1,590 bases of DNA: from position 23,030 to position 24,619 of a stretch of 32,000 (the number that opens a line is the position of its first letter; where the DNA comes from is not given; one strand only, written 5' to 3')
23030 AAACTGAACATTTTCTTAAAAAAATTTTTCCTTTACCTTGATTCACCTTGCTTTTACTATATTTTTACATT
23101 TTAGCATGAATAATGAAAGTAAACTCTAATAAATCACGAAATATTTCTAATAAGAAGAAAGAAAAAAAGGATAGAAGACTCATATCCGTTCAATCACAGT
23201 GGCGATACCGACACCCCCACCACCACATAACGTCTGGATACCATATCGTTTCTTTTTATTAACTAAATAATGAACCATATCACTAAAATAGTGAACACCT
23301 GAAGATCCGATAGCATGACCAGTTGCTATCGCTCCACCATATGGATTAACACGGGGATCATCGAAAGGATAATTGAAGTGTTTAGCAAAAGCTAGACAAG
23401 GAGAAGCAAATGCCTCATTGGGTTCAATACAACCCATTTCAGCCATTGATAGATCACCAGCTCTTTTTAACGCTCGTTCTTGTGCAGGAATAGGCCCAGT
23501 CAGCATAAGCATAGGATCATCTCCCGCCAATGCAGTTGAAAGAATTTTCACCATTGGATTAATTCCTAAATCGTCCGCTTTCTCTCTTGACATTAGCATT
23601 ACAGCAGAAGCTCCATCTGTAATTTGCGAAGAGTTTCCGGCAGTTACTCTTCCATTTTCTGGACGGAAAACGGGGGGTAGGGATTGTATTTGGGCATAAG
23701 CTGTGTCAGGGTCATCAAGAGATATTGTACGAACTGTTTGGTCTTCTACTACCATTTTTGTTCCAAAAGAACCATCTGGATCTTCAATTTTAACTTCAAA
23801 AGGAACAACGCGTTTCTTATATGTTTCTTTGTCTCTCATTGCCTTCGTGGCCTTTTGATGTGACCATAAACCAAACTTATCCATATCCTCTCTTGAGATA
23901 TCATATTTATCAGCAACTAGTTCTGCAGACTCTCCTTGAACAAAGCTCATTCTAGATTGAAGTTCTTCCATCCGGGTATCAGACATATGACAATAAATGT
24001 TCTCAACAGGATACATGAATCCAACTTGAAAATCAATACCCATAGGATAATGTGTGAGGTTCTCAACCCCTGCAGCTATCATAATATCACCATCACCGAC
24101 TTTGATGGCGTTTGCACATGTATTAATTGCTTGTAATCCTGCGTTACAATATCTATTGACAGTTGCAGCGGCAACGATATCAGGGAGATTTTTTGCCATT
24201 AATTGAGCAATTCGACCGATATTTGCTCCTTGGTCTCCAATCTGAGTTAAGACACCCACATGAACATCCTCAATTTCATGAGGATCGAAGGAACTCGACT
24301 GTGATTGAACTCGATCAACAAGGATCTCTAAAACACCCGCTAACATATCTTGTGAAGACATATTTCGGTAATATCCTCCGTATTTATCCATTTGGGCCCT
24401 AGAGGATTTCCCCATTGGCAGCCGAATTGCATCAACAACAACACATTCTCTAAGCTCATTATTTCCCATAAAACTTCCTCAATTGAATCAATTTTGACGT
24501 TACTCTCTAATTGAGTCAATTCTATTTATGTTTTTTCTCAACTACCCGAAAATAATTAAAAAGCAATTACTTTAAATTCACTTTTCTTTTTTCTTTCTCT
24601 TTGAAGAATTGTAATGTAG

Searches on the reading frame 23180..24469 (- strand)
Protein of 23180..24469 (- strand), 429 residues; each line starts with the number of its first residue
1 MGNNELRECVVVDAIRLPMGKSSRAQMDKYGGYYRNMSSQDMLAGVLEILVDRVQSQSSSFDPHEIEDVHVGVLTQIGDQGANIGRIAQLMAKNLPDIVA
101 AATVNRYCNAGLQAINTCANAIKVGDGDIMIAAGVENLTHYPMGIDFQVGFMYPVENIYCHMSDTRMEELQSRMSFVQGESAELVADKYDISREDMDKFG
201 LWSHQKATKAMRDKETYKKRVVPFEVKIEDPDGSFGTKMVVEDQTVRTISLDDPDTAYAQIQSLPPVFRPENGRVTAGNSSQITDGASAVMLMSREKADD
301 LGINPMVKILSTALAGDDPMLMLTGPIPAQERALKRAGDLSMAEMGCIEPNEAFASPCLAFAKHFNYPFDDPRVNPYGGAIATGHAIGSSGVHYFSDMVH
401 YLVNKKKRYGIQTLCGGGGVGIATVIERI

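Call 12: search_protein_families(library=pfam, proteins=[window:23180-24469:-], max_evalue=0.00001)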
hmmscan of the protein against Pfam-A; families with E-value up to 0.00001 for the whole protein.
window:23180-24469:- (429 aa): 2 families
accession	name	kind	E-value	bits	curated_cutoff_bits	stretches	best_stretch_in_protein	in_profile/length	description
PF00108.29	Thiolase_N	-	4.2e-51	174.2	26.4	1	22-296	6-260/260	Thiolase, N-terminal domain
PF02803.24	Thiolase_C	-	2e-30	105.4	27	1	304-428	2-123/123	Thiolase, C-terminal domain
